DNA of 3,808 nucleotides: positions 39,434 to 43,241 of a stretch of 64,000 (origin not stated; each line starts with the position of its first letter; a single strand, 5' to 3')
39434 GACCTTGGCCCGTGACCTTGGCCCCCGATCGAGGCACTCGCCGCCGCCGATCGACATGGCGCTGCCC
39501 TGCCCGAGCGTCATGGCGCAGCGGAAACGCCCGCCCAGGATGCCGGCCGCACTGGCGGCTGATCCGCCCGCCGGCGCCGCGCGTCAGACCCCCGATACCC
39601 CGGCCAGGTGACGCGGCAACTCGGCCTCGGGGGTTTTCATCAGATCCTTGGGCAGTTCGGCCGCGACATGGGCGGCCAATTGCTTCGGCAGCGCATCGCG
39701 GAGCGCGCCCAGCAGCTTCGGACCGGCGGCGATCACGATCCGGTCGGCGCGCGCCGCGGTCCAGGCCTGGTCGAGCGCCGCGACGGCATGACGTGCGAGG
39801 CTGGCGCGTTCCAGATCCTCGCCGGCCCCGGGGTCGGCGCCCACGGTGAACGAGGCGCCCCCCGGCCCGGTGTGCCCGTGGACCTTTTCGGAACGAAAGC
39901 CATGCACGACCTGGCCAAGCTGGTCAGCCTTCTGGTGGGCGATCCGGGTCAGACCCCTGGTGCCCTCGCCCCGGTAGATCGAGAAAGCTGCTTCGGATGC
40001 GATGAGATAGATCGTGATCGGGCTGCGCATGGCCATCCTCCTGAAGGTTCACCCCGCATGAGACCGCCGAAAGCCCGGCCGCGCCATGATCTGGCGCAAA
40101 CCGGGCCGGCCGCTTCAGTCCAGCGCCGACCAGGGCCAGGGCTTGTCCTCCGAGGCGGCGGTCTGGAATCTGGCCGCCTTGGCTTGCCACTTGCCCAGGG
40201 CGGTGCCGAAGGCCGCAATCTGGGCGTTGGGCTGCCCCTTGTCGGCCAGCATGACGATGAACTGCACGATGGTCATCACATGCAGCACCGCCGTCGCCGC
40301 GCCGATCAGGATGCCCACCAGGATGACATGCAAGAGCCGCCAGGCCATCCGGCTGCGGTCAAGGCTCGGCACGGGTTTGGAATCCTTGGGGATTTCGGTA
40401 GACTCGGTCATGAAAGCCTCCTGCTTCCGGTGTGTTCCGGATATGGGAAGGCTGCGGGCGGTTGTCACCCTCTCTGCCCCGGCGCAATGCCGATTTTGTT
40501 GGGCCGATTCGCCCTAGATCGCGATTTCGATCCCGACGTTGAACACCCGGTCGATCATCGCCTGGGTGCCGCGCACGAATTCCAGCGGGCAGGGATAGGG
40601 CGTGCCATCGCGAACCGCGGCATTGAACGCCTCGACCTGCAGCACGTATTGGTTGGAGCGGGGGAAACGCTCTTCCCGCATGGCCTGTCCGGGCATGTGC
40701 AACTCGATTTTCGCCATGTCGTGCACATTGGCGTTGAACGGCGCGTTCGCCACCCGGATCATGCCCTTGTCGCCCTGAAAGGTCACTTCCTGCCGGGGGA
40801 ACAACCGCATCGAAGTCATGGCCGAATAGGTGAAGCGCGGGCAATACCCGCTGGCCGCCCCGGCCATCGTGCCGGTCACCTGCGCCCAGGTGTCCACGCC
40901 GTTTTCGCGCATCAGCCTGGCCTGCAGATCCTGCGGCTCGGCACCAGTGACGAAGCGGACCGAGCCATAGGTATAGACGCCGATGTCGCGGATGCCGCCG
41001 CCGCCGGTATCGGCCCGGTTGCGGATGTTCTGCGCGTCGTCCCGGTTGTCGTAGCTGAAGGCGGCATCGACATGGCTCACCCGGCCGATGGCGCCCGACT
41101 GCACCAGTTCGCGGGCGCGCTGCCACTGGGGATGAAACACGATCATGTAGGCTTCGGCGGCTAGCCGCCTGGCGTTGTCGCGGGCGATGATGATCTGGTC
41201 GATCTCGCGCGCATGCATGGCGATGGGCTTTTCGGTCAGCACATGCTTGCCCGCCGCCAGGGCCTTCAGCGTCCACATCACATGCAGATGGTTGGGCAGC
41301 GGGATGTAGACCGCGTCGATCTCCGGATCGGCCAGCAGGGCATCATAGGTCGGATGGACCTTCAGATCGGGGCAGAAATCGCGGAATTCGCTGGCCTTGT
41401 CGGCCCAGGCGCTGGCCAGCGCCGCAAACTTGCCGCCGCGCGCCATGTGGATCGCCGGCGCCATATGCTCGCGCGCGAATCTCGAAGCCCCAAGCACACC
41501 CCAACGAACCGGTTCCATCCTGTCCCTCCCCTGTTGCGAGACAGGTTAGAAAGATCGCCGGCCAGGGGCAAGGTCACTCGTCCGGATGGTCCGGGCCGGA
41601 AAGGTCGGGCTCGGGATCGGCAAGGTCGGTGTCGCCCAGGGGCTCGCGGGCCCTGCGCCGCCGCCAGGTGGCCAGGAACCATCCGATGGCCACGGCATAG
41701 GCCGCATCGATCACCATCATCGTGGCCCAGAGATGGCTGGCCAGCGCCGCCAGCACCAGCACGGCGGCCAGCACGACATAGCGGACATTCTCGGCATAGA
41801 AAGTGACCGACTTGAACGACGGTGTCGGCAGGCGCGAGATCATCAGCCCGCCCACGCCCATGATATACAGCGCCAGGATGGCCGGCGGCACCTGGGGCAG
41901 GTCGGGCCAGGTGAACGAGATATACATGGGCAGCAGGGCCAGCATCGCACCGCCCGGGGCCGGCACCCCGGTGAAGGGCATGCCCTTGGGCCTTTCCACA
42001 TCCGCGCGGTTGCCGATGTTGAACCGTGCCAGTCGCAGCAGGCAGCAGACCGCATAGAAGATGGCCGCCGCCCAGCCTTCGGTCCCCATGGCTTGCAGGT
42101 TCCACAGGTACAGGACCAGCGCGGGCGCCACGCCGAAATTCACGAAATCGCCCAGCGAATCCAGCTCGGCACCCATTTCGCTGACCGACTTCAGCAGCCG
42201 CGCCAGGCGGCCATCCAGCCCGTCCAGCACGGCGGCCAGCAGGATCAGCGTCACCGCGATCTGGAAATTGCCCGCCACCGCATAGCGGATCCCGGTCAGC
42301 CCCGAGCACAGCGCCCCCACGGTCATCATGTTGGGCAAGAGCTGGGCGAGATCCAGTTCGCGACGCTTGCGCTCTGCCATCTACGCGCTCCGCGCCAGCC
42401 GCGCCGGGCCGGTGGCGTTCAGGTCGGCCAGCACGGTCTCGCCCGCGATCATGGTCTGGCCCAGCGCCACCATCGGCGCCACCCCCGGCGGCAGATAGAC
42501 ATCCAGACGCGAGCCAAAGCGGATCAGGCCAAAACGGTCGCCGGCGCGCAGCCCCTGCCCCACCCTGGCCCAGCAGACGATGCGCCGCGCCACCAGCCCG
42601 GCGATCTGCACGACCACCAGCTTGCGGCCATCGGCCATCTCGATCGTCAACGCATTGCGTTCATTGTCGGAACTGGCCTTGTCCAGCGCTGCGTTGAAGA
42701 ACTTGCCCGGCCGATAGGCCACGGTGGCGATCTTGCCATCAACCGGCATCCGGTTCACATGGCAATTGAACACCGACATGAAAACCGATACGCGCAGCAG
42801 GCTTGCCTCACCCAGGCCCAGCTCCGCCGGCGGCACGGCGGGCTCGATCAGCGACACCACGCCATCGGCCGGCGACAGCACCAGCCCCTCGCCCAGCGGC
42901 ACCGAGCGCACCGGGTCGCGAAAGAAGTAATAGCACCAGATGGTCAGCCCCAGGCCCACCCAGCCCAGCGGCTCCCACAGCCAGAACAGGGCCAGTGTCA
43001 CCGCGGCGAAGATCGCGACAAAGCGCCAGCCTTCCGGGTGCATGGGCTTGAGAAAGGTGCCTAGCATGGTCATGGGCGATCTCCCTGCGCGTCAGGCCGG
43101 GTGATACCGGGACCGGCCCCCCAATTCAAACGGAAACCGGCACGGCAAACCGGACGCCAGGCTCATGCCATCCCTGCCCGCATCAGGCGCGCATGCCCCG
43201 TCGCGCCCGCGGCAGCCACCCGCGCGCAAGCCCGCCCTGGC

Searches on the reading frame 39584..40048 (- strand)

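Call 85: search_protein_families(library=pfam, proteins=[window:39584-40048:-], max_evalue=0.0001)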
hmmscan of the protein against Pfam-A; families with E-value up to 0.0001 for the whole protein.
window:39584-40048:- (154 aa): 3 families
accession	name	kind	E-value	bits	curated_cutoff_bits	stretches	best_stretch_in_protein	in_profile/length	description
PF10116.14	Host_attach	-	2.1e-16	61.2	26.7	1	38-148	30-138/138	Protein required for attachment to host cells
PF18856.6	baeRF_family12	-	2e-15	58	27.7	1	35-148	25-138/138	Bacterial archaeo-eukaryotic release factor family 12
PF18854.6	baeRF_family10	-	4.3e-05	24.3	27.1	1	53-144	43-134/143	Bacterial archaeo-eukaryotic release factor family 10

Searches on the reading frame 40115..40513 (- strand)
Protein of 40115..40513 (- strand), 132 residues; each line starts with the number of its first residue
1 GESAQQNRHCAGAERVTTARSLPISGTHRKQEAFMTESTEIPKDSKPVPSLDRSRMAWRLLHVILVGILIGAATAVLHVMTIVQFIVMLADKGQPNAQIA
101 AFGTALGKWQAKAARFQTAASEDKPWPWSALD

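Call 85: search_protein_families(library=pfam, proteins=[window:40115-40513:-], max_evalue=0.0001)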
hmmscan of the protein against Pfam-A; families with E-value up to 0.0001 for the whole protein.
window:40115-40513:- (132 aa): 1 family
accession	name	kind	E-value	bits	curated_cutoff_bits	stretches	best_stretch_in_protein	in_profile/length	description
PF14333.11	DUF4389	-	1.4e-20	73.4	25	1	54-129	2-76/76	Domain of unknown function (DUF4389)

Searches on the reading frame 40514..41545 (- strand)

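Call 85: search_protein_families(library=pfam, proteins=[window:40514-41545:-], max_evalue=0.0001)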
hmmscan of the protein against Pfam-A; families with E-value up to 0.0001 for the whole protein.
window:40514-41545:- (343 aa): 3 families
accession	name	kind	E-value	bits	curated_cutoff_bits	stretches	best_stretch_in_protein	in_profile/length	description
PF01408.29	GFO_IDH_MocA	-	2.4e-20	73.8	24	1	13-121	1-108/120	Oxidoreductase family, NAD-binding Rossmann fold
PF22725.1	GFO_IDH_MocA_C3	-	5.2e-20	72.1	27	1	141-264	1-124/124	GFO/IDH/MocA C-terminal domain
PF02894.22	GFO_IDH_MocA_C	-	6.6e-05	23.3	22.9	0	145-335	1-207/218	Oxidoreductase family, C-terminal alpha/beta domain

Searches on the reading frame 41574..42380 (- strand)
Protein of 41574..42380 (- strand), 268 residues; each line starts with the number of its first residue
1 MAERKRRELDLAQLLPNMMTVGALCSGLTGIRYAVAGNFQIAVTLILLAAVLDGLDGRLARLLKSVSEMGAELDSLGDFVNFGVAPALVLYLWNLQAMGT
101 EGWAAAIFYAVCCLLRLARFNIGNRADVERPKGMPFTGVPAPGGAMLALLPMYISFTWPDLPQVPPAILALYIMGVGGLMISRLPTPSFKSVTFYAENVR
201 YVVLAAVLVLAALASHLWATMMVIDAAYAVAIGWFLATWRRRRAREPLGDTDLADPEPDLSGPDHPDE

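Call 85: search_protein_families(library=pfam, proteins=[window:41574-42380:-], max_evalue=0.0001)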
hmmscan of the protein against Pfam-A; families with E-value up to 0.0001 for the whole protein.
window:41574-42380:- (268 aa): 1 family
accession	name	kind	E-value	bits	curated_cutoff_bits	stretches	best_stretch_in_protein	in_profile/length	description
PF01066.26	CDP-OH_P_transf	-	1e-22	81.6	22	1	14-157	2-137/152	CDP-alcohol phosphatidyltransferase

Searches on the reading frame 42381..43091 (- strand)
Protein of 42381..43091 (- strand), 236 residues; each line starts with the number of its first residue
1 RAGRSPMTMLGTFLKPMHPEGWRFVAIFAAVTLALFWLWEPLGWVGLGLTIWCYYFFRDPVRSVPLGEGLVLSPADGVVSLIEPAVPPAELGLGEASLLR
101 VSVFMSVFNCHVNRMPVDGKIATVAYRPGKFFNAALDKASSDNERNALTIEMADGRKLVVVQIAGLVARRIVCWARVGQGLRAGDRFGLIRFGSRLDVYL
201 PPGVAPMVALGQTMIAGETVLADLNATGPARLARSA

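Call 85: search_protein_families(library=pfam, proteins=[window:42381-43091:-], max_evalue=0.0001)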
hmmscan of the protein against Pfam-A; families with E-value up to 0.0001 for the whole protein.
window:42381-43091:- (236 aa): 1 family
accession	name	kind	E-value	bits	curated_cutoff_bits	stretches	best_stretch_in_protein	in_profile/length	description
PF02666.20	PS_Dcarbxylase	-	7.7e-46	156.7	22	1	50-221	2-197/198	Phosphatidylserine decarboxylase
